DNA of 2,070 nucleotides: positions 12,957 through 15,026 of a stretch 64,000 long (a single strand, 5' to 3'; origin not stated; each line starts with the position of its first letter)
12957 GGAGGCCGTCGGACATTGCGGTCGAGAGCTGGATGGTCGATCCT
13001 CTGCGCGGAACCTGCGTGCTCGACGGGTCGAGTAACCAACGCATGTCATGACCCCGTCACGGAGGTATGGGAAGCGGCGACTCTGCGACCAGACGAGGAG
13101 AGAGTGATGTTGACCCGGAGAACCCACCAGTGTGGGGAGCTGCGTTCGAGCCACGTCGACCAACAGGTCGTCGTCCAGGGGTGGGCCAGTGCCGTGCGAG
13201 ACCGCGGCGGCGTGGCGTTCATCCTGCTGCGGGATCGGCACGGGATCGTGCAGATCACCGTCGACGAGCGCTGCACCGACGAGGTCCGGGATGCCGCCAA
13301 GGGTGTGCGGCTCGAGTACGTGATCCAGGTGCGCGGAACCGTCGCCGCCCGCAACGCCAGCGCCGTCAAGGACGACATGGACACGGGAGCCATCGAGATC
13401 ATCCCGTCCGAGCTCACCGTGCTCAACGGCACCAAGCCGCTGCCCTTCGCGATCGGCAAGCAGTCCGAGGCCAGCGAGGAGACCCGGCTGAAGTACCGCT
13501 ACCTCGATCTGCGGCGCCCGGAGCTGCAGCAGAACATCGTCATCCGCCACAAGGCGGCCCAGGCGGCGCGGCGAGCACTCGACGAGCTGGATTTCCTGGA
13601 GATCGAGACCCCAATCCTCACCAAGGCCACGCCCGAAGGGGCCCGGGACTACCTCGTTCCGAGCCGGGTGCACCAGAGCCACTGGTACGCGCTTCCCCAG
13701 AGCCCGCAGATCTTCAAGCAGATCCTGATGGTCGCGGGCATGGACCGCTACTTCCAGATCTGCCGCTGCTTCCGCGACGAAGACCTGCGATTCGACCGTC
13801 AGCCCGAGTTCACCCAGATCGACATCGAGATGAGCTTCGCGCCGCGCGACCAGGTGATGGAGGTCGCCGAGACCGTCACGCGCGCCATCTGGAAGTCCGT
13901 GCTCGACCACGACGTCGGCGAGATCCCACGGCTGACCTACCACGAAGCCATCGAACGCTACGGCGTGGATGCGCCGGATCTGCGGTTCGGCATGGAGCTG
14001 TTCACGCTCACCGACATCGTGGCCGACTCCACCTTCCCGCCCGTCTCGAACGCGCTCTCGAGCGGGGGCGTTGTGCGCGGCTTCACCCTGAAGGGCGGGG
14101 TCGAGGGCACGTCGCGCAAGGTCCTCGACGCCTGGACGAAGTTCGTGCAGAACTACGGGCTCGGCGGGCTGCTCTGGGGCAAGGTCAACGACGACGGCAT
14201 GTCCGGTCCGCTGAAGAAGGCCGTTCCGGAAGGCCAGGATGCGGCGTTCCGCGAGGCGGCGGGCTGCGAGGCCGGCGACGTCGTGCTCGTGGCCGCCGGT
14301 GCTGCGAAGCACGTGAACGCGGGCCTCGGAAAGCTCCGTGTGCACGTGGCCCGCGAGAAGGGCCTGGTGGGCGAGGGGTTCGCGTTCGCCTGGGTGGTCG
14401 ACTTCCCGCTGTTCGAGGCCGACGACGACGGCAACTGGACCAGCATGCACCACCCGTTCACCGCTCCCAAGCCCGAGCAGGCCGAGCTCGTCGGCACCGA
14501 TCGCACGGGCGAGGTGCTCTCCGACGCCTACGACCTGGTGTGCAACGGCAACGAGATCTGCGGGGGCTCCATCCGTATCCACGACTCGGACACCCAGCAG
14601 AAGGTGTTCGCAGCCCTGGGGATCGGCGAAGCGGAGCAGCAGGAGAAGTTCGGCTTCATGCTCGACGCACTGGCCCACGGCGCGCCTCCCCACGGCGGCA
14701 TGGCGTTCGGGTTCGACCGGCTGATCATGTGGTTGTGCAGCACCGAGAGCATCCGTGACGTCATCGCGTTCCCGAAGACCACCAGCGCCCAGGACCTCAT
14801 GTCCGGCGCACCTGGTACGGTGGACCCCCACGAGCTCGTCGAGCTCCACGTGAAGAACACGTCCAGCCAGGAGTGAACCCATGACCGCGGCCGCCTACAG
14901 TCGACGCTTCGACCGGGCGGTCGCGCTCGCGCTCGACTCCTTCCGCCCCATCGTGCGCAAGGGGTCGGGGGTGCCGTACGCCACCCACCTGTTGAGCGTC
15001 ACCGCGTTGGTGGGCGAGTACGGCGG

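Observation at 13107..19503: Apparent operon aspS - HD-only (p)ppGpp-hydrolase-like protein - 1338-aa Ser/Thr kinase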

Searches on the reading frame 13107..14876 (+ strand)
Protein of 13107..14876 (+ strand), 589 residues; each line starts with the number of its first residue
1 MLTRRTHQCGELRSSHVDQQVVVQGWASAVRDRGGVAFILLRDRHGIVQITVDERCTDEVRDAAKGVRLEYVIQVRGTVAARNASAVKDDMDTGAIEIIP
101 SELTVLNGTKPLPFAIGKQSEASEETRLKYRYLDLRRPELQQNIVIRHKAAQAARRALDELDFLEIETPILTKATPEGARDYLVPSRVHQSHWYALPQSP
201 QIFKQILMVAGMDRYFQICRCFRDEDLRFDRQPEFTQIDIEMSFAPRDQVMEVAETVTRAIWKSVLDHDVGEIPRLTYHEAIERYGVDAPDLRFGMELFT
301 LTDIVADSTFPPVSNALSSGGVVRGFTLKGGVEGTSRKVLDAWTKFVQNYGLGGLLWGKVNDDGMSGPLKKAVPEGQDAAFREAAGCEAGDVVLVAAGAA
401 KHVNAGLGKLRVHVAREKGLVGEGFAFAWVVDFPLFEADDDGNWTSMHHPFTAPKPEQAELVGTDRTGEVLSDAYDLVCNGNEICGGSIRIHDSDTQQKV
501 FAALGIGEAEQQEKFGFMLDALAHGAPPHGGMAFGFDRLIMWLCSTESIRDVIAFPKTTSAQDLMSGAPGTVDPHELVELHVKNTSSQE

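Call 7: search_protein_families(library=pfam, proteins=[window:13107-14876:+], max_evalue=0.01)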
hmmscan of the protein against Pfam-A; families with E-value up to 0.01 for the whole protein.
window:13107-14876:+ (589 aa): 3 families
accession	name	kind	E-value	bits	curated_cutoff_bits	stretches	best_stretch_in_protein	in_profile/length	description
PF00152.25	tRNA-synt_2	-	4.4e-120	400.8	25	1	123-558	1-307/308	tRNA synthetases class II (D, K and N)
PF02938.19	GAD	-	4.1e-19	69.1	23.4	1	314-405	2-93/95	GAD domain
PF01336.31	tRNA_anti-codon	-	2.4e-14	53.5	27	1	21-106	1-75/75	OB-fold nucleic acid binding domain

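Call 8: search_protein_families(library=ncbifam, proteins=[window:13107-14876:+], max_evalue=0.01)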
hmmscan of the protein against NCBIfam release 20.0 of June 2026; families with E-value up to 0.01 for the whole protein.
window:13107-14876:+ (589 aa): 16 families
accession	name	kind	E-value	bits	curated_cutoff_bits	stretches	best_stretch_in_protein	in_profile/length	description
NF001750.0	PRK00476.1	equivalog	3.7e-239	795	443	1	3-586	3-588/590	aspartate--tRNA ligase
TIGR00459.1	aspS_bact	equivalog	2.3e-218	726.3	373.85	1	4-584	2-583/586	aspartate--tRNA ligase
NF009460.0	PRK12820.1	equivalog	9.8e-170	566.1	1379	1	7-585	24-618/723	bifunctional aspartyl-tRNA synthetase/aspartyl/glutamyl-tRNA amidotransferase subunit C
NF003483.0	PRK05159.1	equivalog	5.2e-73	246.4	353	2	5-277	4-270/438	aspartate--tRNA(Asn) ligase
TIGR00458.1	aspS_nondisc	equivalog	4e-69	233.6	368.4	2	16-274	10-262/428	aspartate--tRNA(Asn) ligase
NF001756.1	PRK00484.1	subfamily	2.1e-46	158.6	468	2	14-268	47-293/488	lysine--tRNA ligase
NF003037.0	PRK03932.1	equivalog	1.3e-42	146.3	414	2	13-277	11-274/451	asparagine--tRNA ligase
TIGR00499.1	lysS_bact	equivalog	5.5e-41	140.7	427.6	2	9-267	44-295/496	lysine--tRNA ligase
TIGR00457.1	asnS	equivalog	3.7e-40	138.1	342.6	2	14-276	12-275/455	asparagine--tRNA ligase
NF002821.0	PRK02983.1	equivalog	2e-39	135.4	742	2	4-261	645-895/1102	bifunctional lysylphosphatidylglycerol synthetase/lysine--tRNA ligase LysX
NF009101.0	PRK12445.1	subfamily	3.1e-29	101.9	1026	2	18-268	65-308/505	lysine--tRNA ligase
TIGR00462.1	genX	equivalog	7.1e-22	78.2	286.9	2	147-286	4-143/304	EF-P lysine aminoacylase EpmA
NF006828.0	PRK09350.1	equivalog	1.3e-16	60.8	264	2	143-285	15-156/325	elongation factor P--(R)-beta-lysine ligase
NF005052.0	PRK06462.1-1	equivalog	1.3e-15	57.4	368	1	127-269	32-177/353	asparagine synthetase A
NF005054.0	PRK06462.1-4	equivalog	1.4e-10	40.8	309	1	127-267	8-157/318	asparagine synthetase A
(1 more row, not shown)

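Call 40: list_cluster_members(proteins=[P0001, P0121, window:13107-14876:+])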
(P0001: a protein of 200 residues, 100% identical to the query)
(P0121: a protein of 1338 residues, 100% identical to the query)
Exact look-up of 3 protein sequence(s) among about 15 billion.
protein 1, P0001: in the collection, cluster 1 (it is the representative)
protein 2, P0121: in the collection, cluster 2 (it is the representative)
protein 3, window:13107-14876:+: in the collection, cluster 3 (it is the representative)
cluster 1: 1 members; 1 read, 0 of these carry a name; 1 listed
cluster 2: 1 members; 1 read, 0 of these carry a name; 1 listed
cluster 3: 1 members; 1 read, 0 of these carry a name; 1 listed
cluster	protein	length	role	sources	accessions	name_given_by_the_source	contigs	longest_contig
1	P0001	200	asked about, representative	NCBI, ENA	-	-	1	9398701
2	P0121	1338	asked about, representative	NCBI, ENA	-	-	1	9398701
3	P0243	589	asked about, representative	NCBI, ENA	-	-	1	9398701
